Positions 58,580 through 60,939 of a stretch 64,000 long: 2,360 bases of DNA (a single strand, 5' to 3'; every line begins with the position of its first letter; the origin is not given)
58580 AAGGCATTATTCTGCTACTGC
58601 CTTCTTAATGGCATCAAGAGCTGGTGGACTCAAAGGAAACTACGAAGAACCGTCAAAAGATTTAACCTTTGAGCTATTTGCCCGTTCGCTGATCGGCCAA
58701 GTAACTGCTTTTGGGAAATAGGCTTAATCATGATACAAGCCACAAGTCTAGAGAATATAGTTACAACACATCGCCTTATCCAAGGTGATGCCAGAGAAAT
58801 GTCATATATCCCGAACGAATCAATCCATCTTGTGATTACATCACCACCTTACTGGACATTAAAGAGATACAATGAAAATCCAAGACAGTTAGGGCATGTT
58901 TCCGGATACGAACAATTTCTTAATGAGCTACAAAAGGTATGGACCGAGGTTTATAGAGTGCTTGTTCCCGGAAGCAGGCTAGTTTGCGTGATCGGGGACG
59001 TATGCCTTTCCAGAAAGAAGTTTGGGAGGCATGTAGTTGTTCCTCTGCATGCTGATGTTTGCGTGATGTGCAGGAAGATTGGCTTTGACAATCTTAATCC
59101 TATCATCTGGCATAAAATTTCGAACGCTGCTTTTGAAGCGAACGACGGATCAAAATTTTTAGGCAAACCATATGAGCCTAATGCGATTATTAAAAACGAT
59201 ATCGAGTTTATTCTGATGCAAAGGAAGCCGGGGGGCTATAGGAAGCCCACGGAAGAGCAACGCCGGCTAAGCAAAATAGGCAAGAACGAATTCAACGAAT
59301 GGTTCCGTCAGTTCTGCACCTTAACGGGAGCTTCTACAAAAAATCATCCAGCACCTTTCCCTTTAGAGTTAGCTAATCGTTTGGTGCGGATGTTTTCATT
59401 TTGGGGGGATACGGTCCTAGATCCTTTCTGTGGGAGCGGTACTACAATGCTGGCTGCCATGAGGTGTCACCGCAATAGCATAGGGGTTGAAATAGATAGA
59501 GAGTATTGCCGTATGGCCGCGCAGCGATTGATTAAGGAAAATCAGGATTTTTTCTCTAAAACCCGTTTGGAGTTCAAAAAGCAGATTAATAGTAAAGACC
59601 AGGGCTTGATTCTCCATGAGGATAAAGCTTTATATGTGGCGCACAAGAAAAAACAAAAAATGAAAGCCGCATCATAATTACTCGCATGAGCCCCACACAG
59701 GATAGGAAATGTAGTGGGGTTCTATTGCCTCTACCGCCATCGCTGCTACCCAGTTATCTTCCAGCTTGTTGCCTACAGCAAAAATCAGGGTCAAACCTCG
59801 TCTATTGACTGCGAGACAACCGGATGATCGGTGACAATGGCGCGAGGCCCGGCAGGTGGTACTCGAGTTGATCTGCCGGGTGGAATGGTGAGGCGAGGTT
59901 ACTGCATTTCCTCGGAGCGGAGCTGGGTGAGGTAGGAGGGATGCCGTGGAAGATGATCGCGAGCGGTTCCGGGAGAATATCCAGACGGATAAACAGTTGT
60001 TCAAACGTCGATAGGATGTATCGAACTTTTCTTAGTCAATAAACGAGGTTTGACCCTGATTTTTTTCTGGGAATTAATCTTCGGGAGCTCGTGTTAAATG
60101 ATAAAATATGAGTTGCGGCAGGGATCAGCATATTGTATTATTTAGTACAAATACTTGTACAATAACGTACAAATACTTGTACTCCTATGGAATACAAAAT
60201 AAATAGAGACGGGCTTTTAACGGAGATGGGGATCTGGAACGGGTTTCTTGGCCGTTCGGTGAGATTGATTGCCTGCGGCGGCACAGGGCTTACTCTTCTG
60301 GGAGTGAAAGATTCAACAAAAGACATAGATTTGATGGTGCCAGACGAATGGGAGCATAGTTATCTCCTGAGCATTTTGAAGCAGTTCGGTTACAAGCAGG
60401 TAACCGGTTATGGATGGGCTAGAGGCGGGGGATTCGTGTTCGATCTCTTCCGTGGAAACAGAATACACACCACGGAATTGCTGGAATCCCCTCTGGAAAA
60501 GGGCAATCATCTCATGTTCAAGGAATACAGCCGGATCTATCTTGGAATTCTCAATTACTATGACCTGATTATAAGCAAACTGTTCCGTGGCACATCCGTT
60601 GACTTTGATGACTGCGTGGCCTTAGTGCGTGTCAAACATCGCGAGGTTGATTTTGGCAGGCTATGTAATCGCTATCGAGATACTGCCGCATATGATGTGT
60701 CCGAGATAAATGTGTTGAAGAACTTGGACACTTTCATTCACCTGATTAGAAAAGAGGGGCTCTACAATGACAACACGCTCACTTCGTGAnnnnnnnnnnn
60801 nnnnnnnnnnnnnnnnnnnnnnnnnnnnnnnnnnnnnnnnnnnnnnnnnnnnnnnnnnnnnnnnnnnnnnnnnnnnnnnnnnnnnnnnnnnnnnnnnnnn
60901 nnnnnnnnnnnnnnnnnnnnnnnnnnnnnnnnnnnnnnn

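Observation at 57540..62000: Low-GC mosaic island bounded by ~110-bp inverted repeats and decayed RAYT-like transposase stubs, carrying a putative type II R-M system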

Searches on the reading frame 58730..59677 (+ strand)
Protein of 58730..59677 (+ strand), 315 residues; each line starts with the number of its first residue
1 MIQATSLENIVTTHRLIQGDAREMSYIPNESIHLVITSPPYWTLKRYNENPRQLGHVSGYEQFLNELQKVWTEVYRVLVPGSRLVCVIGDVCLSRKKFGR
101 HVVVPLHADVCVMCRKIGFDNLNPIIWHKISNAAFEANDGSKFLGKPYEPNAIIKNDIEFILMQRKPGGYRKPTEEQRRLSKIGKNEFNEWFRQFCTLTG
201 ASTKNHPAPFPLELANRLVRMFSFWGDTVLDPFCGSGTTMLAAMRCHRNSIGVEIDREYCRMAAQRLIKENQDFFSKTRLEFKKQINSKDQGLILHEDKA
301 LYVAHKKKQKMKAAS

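Call 6: search_protein_families(library=pfam, proteins=[window:58730-59677:+], max_evalue=0.01)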
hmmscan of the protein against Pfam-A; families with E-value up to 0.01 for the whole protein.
window:58730-59677:+ (315 aa): 4 families
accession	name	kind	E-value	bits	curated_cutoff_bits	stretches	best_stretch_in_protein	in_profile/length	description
PF01555.25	N6_N4_Mtase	-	3.1e-42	145.5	26.7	1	32-264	1-220/221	DNA methylase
PF01170.24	UPF0020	-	8.9e-08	32.5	22.3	1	204-278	6-65/197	RMKL-like, methyltransferase domain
PF08241.18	Methyltransf_11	-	0.00014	22.9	21.2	0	62-86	71-95/95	Methyltransferase domain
PF13649.12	Methyltransf_25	-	0.00023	22.2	27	0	229-271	1-45/97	Methyltransferase domain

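Call 15: search_protein_families(library=ncbifam, proteins=[window:58730-59677:+], max_evalue=0.1)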
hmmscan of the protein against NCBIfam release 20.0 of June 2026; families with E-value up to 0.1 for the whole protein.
window:58730-59677:+ (315 aa): 14 families
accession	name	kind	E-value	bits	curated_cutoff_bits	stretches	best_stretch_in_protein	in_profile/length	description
NF008572.0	PRK11524.1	equivalog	1.2e-19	70.6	292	2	202-286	191-273/294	adenine-specific DNA-methyltransferase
NF010253.0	PRK13699.1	subfamily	1.4e-15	57.6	244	2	202-269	140-207/226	DNA methyltransferase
NF050803.1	DnaMtaseCcrMCaul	equivalog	5.4e-15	55.1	830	1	202-273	182-253/350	adenine-specific DNA-methyltransferase CcrM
NF040721.1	Trm14_Arch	equivalog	7.5e-11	41.7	280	2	205-251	170-217/370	tRNA (guanine(6)-N2)-methyltransferase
NF040850.1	Trm14_Thcoccales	equivalog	5.8e-06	25.5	480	1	205-252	197-246/365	tRNA (guanine(6)-N2)-methyltransferase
NF045667.1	MTase_DVU1556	equivalog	0.00037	20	155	0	213-267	9-65/213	DVU_1556 family methyltransferase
TIGR01177.1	TIGR01177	hypoth_equivalog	0.00045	19.6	316.55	1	226-259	183-216/330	TIGR01177 family methyltransferase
NF008748.0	PRK11783.1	equivalog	0.00087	17.6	466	1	205-287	170-251/704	bifunctional 23S rRNA (guanine(2069)-N(7))-methyltransferase RlmK/23S rRNA (guanine(2445)-N(2))-methyltransferase RlmL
NF043040.1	corrin_prot_MT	hypoth_equivalog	0.0087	15.5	180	0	216-272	32-88/216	corrinoid protein-associated methyltransferase CpaM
TIGR02987.1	met_A_Alw26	exception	0.01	14.6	353.5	0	228-298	34-107/523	Alw26I/Eco31I/Esp3I family type II restriction adenine-specific DNA-methyltransferase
TIGR01934.1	MenG_MenH_UbiE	subfamily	0.011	15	158.35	0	224-272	38-87/223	ubiquinone/menaquinone biosynthesis methyltransferase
NF001244.0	PRK00216.1-5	equivalog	0.016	14.5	216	0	221-272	44-98/236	bifunctional demethylmenaquinone methyltransferase/2-methoxy-6-polyprenyl-1,4-benzoquinol methylase UbiE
NF006592.0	PRK09125.1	equivalog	0.083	11.9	200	0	255-312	146-199/283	DNA ligase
TIGR00479.1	rumA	equivalog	0.084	11.7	183.55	0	227-266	295-334/432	23S rRNA (uracil(1939)-C(5))-methyltransferase RlmD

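Call 16: search_protein_families(library=padloc, proteins=[window:58730-59677:+], max_evalue=0.1)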
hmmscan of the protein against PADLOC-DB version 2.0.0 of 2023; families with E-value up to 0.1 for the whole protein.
window:58730-59677:+ (315 aa): 76 families (the best 25 are shown)
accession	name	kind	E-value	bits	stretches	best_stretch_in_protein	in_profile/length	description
PDLC03350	MTase_II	-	9e-65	217.1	1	12-269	55-297/312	Type II methyltransferase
PDLC03259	MTase_II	-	8.9e-62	207.3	1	12-275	2-263/423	Type II methyltransferase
PDLC03353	MTase_II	-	1.1e-61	206.7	1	11-274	7-257/260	Type II methyltransferase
PDLC03283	MTase_II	-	1e-51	174.3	1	12-281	3-287/352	Type II methyltransferase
PDLC03387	MTase_II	-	3.2e-37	126.2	2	155-270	163-278/289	Type II methyltransferase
PDLC03371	MTase_II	-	9.5e-31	105.3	1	14-273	11-258/260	Type II methyltransferase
PDLC03299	MTase_II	-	5.6e-28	96.3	2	165-288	158-278/296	Type II methyltransferase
PDLC03260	MTase_II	-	9.3e-28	95.1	2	158-266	202-306/349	Type II methyltransferase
PDLC03246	MTase_II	-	2.8e-23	80.7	1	15-262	114-361/376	Type II methyltransferase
PDLC03265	MTase_II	-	2.5e-21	74.4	2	205-267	266-328/333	Type II methyltransferase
PDLC03351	MTase_II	-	7.3e-21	72.7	2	213-287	134-208/348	Type II methyltransferase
PDLC03252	MTase_II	-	2.1e-19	68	2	15-94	92-171/365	Type II methyltransferase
PDLC03363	MTase_II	-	1.1e-18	65.7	2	203-277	54-127/294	Type II methyltransferase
PDLC03236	MTase_II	-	5.9e-18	62.6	1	13-270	649-902/912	Type II methyltransferase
PDLC03305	MTase_II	-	2.4e-17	61.3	1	193-275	170-250/513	Type II methyltransferase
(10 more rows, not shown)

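Call 21: find_encoding_contigs(protein=window:58730-59677:+, flank=10000, max_places=10)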
Protein window:58730-59677:+ (315 aa): 4 contigs read that carry it; 4 places shown.
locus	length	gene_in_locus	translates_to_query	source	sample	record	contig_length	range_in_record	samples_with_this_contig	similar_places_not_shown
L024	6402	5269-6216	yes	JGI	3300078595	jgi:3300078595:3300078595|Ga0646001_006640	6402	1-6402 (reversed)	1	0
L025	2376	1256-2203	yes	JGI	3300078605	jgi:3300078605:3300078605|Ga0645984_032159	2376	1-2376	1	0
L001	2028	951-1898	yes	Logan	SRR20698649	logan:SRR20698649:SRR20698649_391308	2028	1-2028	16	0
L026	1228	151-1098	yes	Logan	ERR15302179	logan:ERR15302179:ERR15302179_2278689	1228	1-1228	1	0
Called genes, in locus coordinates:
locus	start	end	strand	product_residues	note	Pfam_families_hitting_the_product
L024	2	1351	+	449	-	?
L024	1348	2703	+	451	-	PF00202:Aminotran_3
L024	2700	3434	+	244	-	PF01656:CbiA, PF13500:AAA_26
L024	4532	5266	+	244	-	PF04555:XhoI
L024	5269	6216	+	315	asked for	PF01170:UPF0020 (faint), PF01555:N6_N4_Mtase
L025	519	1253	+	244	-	PF04555:XhoI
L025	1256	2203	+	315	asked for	PF01170:UPF0020 (faint), PF01555:N6_N4_Mtase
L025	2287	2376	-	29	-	?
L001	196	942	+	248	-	PF04555:XhoI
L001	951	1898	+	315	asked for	PF01170:UPF0020 (faint), PF01555:N6_N4_Mtase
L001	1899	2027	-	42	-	?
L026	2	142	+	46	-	?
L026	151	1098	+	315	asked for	PF01170:UPF0020 (faint), PF01555:N6_N4_Mtase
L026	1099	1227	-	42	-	?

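Call 38: search_solved_structures(query=window:58730-59677:+, max_evalue=0.001)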
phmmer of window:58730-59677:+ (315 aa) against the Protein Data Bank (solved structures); distinct sequences matched with E-value up to 0.001: 13.
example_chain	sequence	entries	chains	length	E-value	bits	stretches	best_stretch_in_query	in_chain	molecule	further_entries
2zie_A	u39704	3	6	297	3.7e-112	377.9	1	13-274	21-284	Putative modification methylase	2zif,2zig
8s9n_A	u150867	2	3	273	3.7e-15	59.3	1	181-269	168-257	DNA cytosine-N4 methyltransferase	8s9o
8s9m_A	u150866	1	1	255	3.8e-15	59.2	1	181-269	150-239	DNA cytosine-N4 methyltransferase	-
9c3u_A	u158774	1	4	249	8.5e-13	51.5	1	182-267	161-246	Methyltransferase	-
8urk_A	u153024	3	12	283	1.2e-12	51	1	182-267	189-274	Methyltransferase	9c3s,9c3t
1boo_A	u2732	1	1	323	1.2e-11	47.7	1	179-271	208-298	PROTEIN (N-4 CYTOSINE-SPECIFIC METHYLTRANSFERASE PVU II)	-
6pbd_A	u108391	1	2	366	5.2e-10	42.3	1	188-269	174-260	Modification methylase CcrMI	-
5hek_A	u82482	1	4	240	7.5e-10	41.8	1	198-267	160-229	Adenine specific DNA methyltransferase (DpnA)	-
5hfj_A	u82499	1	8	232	8.6e-10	41.6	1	198-267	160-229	Adenine specific DNA methyltransferase (DpnA)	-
1eg2_A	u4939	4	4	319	2.8e-08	36.6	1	181-255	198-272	MODIFICATION METHYLASE RSRI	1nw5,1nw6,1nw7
1nw8_A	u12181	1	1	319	3.3e-08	36.4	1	181-255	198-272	MODIFICATION METHYLASE RSRI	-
1g60_A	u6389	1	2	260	8.6e-08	35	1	202-263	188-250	Adenine-specific Methyltransferase MboIIA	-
3tlj_A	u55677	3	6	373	5.6e-06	29.1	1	205-259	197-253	tRNA (guanine N2-)-methyltransferase Trm14 | Crystal structure of Trm14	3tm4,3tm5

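Call 41: search_solved_structures(query=window:58730-59677:+, max_evalue=1e-50, show_alignments=1)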
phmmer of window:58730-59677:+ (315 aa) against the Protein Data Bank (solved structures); distinct sequences matched with E-value up to 1e-50: 1.
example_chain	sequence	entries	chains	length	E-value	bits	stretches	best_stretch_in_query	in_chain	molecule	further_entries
2zie_A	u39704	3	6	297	3.7e-112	377.9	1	13-274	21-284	Putative modification methylase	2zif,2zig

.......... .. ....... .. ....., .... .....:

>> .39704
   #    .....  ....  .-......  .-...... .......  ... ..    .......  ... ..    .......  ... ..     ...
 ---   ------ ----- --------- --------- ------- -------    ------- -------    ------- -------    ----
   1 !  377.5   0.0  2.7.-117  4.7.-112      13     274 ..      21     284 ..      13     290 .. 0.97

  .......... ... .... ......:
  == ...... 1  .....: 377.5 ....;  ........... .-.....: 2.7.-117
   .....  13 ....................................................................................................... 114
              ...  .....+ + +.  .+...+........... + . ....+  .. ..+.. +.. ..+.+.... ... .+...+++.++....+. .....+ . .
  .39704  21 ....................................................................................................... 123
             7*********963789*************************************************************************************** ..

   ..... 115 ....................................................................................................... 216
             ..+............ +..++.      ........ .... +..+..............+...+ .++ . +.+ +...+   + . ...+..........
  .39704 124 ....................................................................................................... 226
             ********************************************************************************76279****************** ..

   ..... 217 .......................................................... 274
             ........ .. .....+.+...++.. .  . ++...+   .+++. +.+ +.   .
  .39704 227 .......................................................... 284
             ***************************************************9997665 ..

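Call 92: search_dna_similar(query=window:58730-59677:+, collection=phages, mode=protein, max_rows=8)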
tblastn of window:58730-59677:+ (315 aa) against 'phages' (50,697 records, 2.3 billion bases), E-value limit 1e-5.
Records with a match: 927; places in all: 994; records where one place covers at least 80% of the query: 238.
Best place of each record, by identity: 60-80% 1; <60% 926.
By first word of the organism name: Mycobacterium 145; Gordonia 75; Synechococcus 72; Staphylococcus 67; Streptococcus 62; Lactococcus 53; Vibrio 44; Salmonella 30; Cyanophage 25; Klebsiella 20; and 81 more.
By host as written in the record: - 109; Mycobacterium smegmatis mc2 155 78; Gordonia terrae 3612 59; Lactococcus lactis 34; Staphylococcus aureus 21; Mycobacterium smegmatis mc#155 21; Synechococcus sp. 15; Mycobacterium smegmatis mc2155 14; and 306 more.
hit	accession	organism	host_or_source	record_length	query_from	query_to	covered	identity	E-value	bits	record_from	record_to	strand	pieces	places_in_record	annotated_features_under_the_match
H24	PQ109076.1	Thermus phage Lalka27a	Thermus thermophilus HB27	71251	16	269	81%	60.2%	8e-104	338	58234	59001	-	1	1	DNMTa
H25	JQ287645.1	Sulfolobus virus STSV2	Sulfolobus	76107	16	283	85%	33.2%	8e-32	130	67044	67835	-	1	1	putative N4-cytosine methylase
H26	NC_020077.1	Sulfolobus virus STSV2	Sulfolobus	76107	16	283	85%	33.2%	8e-32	130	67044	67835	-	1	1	DNA methyltransferase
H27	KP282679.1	Sulfolobales virus YNP1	Sulfolobales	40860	15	289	87%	31.0%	2e-29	124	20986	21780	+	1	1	putative type II restriction modification system, methylation subunit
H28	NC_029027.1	Sulfolobales virus YNP1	Sulfolobales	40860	15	289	87%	31.0%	2e-29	124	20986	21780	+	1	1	DNA methyltransferase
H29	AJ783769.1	Sulfolobus virus STSV1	Sulfolobus tengchongensis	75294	16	283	85%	31.4%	4e-27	117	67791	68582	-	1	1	Cytosine methylase, similar to N4-cytosine methylase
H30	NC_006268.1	Sulfolobus virus STSV1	Sulfolobus tengchongensis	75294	16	283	85%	31.4%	4e-27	117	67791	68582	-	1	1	DNA methyltransferase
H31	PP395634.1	Microcystis phage Mel-JY01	Microcystis elabens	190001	16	271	81%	32.1%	7e-17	87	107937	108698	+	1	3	DNA modification methylase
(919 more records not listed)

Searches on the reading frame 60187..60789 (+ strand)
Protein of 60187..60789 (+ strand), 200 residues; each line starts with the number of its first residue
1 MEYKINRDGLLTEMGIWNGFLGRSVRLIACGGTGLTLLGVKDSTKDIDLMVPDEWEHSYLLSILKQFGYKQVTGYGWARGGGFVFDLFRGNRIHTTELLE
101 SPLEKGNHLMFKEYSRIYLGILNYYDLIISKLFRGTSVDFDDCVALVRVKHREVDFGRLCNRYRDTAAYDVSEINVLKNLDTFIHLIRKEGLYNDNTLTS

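Call 6: search_protein_families(library=pfam, proteins=[window:60187-60789:+], max_evalue=0.01)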
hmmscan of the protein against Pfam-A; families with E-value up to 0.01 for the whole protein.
window:60187-60789:+ (200 aa): 1 family
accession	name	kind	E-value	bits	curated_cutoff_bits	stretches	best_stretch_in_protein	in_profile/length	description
PF19502.5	DUF6036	-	5e-06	26.9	23.6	1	25-181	20-153/164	Nucleotidyltransferase of unknown function (DUF6036)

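Call 11: find_encoding_contigs(protein=window:60187-60789:+, flank=10000, max_places=10)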
Protein window:60187-60789:+ (200 aa): 7 contigs read that carry it; 5 places shown.
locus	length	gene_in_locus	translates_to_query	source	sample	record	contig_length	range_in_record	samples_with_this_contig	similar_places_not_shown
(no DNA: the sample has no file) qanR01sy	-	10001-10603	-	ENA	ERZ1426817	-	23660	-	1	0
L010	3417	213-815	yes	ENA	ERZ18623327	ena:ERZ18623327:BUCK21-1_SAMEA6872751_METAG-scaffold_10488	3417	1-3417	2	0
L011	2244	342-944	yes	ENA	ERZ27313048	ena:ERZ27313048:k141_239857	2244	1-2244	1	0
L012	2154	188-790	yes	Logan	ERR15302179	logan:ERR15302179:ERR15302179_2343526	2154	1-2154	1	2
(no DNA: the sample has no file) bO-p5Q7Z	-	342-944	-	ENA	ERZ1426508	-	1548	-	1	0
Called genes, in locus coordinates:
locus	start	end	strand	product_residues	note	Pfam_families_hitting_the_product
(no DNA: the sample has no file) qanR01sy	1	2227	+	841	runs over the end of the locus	PF22148:Fervidolysin_NPro-like, PF00082:Peptidase_S8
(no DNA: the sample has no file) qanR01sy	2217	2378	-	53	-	PF01455:HupF_HypC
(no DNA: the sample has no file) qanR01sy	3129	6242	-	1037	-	PF00873:ACR_tran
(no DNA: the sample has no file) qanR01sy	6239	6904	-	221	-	-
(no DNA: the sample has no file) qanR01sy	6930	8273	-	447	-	PF02321:OEP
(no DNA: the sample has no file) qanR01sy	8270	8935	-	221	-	-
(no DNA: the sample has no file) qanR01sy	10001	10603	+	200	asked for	PF19502:DUF6036 (faint)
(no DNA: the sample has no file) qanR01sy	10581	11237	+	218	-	-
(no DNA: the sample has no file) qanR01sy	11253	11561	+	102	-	-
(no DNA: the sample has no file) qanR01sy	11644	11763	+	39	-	-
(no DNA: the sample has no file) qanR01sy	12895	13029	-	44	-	?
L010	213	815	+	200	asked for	PF19502:DUF6036 (faint)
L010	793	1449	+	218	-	-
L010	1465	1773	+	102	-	-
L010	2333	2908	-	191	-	PF01931:NTPase_I-T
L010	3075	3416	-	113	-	?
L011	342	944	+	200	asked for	PF19502:DUF6036 (faint)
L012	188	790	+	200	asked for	PF19502:DUF6036 (faint)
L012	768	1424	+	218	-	-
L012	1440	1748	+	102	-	-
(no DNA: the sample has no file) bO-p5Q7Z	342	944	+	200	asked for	PF19502:DUF6036 (faint)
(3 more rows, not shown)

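Call 15: search_protein_families(library=ncbifam, proteins=[window:60187-60789:+], max_evalue=0.1)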
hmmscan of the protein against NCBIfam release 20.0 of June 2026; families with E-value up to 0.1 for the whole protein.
window:60187-60789:+ (200 aa): 0 families

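Call 16: search_protein_families(library=padloc, proteins=[window:60187-60789:+], max_evalue=0.1)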
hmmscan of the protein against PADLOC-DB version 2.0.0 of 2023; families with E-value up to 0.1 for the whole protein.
window:60187-60789:+ (200 aa): 0 families

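Call 58: search_protein_families(library=pfam, proteins=[window:60187-60789:+], max_evalue=10)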
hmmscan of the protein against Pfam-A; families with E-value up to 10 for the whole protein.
window:60187-60789:+ (200 aa): 2 families
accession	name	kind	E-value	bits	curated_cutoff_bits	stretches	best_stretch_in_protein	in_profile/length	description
PF19502.5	DUF6036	-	5e-06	26.9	23.6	1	25-181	20-153/164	Nucleotidyltransferase of unknown function (DUF6036)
PF14907.12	NTP_transf_5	-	0.026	14.6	31.2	1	45-187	95-188/249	Uncharacterised nucleotidyltransferase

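Call 59: search_protein_families(library=phrogs, proteins=[window:60187-60789:+], max_evalue=1)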
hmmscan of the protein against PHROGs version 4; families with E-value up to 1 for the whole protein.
window:60187-60789:+ (200 aa): 2 families
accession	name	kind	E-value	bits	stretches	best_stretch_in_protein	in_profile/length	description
phrog_12854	-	unknown function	0.0064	17.2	1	26-55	23-52/137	-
phrog_23085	-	unknown function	0.19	12.4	1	9-52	60-103/138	-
